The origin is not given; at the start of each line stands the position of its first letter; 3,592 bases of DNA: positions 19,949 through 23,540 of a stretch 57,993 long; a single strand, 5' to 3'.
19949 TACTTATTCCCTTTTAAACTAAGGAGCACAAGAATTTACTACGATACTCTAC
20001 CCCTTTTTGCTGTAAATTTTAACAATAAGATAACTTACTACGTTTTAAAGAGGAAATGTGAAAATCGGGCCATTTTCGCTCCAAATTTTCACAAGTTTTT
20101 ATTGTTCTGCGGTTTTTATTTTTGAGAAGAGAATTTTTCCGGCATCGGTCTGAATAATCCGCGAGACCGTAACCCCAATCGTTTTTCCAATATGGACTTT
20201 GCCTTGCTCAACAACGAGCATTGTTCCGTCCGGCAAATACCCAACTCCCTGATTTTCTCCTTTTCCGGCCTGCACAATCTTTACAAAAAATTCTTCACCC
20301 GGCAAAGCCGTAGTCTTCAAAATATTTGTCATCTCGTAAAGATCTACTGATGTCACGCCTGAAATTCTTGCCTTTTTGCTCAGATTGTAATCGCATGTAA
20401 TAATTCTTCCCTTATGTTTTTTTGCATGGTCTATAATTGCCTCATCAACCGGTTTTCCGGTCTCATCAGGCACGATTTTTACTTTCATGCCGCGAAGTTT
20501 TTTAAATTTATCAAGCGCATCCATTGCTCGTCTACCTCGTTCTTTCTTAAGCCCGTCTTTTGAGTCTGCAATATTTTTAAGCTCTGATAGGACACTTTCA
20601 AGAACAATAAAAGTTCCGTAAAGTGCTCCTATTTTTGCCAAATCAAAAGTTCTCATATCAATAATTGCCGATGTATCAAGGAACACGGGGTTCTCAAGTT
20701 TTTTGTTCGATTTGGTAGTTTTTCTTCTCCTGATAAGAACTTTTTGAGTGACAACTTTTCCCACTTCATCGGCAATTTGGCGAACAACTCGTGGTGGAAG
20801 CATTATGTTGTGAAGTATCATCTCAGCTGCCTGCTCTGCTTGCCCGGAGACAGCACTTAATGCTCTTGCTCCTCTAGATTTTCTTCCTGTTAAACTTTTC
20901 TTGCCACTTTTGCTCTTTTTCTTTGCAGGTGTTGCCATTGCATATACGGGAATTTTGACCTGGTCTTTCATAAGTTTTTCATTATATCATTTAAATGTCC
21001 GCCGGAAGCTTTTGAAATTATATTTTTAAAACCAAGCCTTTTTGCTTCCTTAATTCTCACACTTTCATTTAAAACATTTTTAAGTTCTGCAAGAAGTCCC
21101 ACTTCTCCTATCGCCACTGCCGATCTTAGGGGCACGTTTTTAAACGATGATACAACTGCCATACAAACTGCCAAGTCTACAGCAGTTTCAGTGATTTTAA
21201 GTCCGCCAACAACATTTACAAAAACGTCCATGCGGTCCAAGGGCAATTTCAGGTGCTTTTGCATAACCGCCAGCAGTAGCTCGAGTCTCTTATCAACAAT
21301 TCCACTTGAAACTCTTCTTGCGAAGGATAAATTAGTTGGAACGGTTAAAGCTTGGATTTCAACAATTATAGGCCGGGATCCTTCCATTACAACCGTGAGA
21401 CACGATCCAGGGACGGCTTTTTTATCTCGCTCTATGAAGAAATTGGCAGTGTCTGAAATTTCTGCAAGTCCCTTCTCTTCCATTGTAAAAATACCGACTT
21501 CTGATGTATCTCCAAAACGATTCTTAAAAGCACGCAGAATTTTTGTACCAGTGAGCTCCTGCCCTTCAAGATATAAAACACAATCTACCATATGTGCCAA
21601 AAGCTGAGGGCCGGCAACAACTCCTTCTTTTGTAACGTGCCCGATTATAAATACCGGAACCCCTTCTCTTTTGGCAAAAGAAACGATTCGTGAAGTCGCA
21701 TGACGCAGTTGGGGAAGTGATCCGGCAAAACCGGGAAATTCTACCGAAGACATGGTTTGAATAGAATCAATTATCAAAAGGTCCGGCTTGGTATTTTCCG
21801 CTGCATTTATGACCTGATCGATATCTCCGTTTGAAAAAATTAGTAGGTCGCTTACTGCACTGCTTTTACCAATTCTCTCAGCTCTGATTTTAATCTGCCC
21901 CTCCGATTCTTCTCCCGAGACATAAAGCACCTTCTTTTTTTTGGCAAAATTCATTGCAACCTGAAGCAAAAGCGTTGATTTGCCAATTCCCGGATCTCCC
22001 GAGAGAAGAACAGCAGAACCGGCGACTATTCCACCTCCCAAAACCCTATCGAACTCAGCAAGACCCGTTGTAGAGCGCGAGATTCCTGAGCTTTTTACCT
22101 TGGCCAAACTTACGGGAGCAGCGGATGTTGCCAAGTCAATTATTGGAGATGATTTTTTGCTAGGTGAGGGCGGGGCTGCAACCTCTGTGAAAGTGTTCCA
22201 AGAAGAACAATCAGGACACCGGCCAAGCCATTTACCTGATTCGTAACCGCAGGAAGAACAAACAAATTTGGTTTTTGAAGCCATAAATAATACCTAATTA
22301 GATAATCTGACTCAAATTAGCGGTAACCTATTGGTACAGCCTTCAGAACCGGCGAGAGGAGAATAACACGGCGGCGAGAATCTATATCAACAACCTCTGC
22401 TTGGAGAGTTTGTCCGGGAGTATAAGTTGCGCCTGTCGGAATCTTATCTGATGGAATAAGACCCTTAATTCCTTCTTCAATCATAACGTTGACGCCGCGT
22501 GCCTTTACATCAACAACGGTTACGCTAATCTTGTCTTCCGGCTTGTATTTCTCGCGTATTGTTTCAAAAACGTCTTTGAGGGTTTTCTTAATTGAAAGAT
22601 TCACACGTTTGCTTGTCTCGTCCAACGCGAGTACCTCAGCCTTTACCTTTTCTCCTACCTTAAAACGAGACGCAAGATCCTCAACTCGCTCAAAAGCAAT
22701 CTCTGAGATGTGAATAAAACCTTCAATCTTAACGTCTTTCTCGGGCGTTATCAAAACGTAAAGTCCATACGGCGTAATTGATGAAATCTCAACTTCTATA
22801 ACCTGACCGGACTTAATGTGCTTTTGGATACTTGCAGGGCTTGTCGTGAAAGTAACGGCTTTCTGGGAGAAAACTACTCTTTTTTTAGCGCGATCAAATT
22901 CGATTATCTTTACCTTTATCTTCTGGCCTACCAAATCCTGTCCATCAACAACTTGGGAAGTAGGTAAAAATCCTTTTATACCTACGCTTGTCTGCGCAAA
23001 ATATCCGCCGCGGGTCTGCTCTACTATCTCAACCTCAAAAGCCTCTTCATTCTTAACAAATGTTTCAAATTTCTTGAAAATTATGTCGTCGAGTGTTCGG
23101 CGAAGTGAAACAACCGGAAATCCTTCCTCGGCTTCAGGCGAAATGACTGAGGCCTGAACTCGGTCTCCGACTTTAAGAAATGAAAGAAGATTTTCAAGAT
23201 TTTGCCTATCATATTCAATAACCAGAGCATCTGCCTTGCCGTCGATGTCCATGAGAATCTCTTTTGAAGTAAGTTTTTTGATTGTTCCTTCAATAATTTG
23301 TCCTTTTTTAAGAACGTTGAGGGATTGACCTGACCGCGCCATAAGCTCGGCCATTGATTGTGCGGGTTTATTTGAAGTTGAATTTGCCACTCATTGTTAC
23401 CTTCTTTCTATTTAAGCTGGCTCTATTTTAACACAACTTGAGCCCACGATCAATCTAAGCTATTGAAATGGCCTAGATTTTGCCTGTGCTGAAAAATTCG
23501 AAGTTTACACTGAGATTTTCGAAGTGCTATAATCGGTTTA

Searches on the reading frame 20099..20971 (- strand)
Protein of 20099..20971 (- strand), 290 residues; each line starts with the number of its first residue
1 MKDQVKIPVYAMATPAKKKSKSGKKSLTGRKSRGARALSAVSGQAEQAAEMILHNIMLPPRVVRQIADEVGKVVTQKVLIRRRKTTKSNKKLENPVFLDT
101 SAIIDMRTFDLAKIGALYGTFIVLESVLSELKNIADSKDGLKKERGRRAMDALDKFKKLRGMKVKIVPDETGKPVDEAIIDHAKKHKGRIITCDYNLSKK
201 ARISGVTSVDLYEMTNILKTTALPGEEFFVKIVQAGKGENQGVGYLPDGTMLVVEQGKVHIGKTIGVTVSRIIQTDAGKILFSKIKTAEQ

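Call 43: search_protein_families(library=pfam, proteins=[window:20099-20971:-], max_evalue=0.001)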
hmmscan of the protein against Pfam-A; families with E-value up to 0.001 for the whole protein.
window:20099-20971:- (290 aa): 1 family
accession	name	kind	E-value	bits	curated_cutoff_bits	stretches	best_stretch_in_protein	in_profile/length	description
PF01850.27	PIN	-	1.1e-05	26.4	23.6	1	96-202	1-119/120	PIN domain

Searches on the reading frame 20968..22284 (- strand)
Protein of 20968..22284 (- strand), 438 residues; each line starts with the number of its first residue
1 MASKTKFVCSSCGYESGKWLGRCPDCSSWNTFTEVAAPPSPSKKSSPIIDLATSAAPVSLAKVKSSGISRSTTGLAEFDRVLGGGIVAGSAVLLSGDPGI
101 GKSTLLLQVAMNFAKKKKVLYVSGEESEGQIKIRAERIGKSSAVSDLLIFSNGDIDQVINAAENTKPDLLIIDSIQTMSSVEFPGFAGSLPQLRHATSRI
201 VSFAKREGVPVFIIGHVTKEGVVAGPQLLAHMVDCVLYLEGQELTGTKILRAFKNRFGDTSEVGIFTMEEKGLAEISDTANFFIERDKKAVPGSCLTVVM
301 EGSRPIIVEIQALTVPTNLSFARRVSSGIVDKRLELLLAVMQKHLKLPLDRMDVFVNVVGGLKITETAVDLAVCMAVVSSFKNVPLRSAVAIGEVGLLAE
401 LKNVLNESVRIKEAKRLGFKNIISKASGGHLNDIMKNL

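Call 43: search_protein_families(library=pfam, proteins=[window:20968-22284:-], max_evalue=0.001)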
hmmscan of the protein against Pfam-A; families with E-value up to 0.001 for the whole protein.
window:20968-22284:- (438 aa): 13 families
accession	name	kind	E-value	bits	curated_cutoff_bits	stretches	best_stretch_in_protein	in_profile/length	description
PF13481.12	AAA_25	-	2e-16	60.7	27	1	68-221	12-194/195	AAA domain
PF06745.19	ATPase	-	3.6e-16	59.7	26.6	1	72-139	2-71/231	KaiC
PF18073.7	Zn_ribbon_LapB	-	1.8e-12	47.1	25.7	1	7-34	1-28/28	Rubredoxin metal binding domain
PF03796.21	DnaB_C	-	5.7e-07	29.6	27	1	72-176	3-110/255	DnaB-like helicase C terminal domain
PF00004.35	AAA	-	1.2e-05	26.2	21.2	1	92-181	1-72/131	ATPase family associated with various cellular activities (AAA)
PF13191.12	AAA_16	-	1.8e-05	25.7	32.6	1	80-210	18-133/167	AAA ATPase domain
PF25199.1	nSTAND_NTPase5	-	1.9e-05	25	34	1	90-166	42-123/145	Novel STAND NTPase 5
PF13401.12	AAA_22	-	3.9e-05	24.4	27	1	91-216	7-123/130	AAA domain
PF13479.12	AAA_24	-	6.4e-05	23.3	27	1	92-179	5-77/195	AAA domain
PF13173.12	AAA_14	-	0.0001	22.7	27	1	91-181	4-77/129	AAA domain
PF20720.3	nSTAND3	-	0.00022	21.4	27.2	1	91-124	19-52/155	Novel STAND NTPase 3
PF23442.1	DUF7125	-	0.00034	20.2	29.1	1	68-107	1-39/207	Family of unknown function (DUF7125)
PF05729.18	NACHT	-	0.00083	19.7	26.7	0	91-179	2-94/167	NACHT domain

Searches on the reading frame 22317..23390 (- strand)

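Call 43: search_protein_families(library=pfam, proteins=[window:22317-23390:-], max_evalue=0.001)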
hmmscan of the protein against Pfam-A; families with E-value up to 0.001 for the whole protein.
window:22317-23390:- (357 aa): 5 families
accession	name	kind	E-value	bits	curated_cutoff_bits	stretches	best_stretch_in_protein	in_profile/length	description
PF00575.29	S1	-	9.1e-33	112.9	22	3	193-268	3-74/74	S1 RNA binding domain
PF21710.3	Spt6_S1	-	5.9e-11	42.9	27.5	0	288-339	20-78/91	Spt6, S1/OB domain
PF23459.1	S1_RRP5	-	1.8e-10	41.6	27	0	194-266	3-71/72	RRP5 S1 domain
PF24685.1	OB_RRP5_4th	-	5.4e-07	30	31.5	1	208-257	24-72/92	RRP5 OB-fold domain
PF24682.1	OB_RRP5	-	5.7e-05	23.2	27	0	188-268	10-88/90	RRP5 OB-fold domain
